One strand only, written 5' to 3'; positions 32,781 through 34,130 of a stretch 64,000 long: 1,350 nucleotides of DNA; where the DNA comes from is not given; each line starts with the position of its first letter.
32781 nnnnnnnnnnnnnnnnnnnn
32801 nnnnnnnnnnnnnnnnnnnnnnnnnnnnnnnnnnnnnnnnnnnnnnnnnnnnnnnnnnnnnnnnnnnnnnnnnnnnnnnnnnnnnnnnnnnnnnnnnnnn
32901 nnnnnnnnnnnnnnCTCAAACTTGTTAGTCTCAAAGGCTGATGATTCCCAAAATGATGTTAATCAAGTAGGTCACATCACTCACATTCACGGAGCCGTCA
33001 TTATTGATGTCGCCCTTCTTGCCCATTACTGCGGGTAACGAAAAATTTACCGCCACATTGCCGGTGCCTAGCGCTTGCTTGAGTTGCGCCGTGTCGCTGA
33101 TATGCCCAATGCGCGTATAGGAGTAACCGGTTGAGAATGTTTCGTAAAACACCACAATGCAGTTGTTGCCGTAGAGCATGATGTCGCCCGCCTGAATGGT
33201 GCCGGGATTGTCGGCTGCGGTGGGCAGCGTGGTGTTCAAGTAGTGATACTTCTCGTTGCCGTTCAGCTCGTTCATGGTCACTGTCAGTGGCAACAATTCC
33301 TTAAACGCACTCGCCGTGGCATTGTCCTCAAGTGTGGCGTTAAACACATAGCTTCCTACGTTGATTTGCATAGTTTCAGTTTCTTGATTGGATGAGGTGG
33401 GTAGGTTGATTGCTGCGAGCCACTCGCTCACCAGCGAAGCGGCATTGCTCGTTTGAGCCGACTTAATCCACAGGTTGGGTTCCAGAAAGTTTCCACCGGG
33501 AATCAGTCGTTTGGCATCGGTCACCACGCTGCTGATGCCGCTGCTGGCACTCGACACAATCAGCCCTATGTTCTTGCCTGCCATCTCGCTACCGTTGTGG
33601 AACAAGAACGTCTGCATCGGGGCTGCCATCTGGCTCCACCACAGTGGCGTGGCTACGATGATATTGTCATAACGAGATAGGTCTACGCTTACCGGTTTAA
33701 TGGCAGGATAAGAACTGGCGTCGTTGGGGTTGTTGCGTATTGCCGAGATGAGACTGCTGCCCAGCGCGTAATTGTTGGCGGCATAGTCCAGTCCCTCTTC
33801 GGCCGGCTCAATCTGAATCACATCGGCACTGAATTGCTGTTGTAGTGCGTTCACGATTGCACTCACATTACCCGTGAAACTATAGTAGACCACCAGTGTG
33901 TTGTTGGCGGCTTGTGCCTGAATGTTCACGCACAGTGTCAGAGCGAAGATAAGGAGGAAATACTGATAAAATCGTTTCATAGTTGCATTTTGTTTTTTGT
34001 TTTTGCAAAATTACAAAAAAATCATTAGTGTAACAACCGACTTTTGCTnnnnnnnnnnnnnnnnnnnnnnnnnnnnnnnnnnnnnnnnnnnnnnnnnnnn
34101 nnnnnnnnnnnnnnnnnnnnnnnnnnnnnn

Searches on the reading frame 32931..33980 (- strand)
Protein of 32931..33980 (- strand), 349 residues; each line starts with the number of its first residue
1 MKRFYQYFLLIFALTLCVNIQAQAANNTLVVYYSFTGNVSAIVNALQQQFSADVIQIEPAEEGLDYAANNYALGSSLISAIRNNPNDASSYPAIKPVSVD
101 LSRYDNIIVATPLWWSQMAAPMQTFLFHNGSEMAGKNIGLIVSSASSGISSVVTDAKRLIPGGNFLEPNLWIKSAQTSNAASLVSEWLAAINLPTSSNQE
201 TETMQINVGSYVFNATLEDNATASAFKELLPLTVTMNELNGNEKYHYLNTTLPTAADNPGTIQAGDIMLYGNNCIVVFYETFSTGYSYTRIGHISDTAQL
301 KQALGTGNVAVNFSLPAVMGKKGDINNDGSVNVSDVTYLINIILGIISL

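Call 5: search_protein_families(library=pfam, proteins=[window:32931-33980:-], max_evalue=0.1)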
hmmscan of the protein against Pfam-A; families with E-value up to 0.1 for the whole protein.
window:32931-33980:- (349 aa): 7 families
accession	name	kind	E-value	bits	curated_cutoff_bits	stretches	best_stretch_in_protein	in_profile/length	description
PF18050.6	Cyclophil_like2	-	1.1e-33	116.2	22.7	1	206-314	1-115/115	Cyclophilin-like family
PF12682.12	Flavodoxin_4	-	7.7e-13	48.6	24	1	28-176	2-144/155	Flavodoxin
PF03358.20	FMN_red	-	0.00046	20.2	24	1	85-157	54-129/152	NADPH-dependent FMN reductase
PF04126.18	Cyclophil_like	-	0.00047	20.4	27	1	204-281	3-82/120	Cyclophilin-like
PF00404.24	Dockerin_1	-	0.00048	20.7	22.9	1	322-344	1-23/57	Dockerin type I domain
PF12724.12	Flavodoxin_5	-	0.0038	18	27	0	94-144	34-84/145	Flavodoxin domain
PF02525.22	Flavodoxin_2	-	0.026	14.7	27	1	42-126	24-100/198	Flavodoxin-like fold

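Call 6: search_protein_families(library=ncbifam, proteins=[window:32931-33980:-], max_evalue=0.1)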
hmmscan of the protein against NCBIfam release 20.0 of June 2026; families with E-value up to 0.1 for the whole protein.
window:32931-33980:- (349 aa): 6 families
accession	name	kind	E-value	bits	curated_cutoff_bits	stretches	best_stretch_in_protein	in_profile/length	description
NF005501.0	PRK07116.1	subfamily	1.4e-17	63.6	198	1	25-189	3-157/161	flavodoxin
NF005389.0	PRK06934.1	equivalog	1.6e-09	37.4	172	1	90-188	116-214/221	flavodoxin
NF002999.0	PRK03767.1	equivalog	0.00045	20.1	141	1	29-140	5-107/200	NAD(P)H:quinone oxidoreductase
TIGR01755.1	flav_wrbA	equivalog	0.0065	16.5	132.5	1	29-144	4-110/197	NAD(P)H:quinone oxidoreductase type IV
NF038196.1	ferrodoxin_EFR1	subfamily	0.02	14.9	75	0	30-62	1-33/242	EFR1 family ferrodoxin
TIGR02005.1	PTS-IIBC-alpha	subfamily_domain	0.053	11.8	607.3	1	10-81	71-143/524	alpha-glucoside-specific PTS transporter subunit IIBC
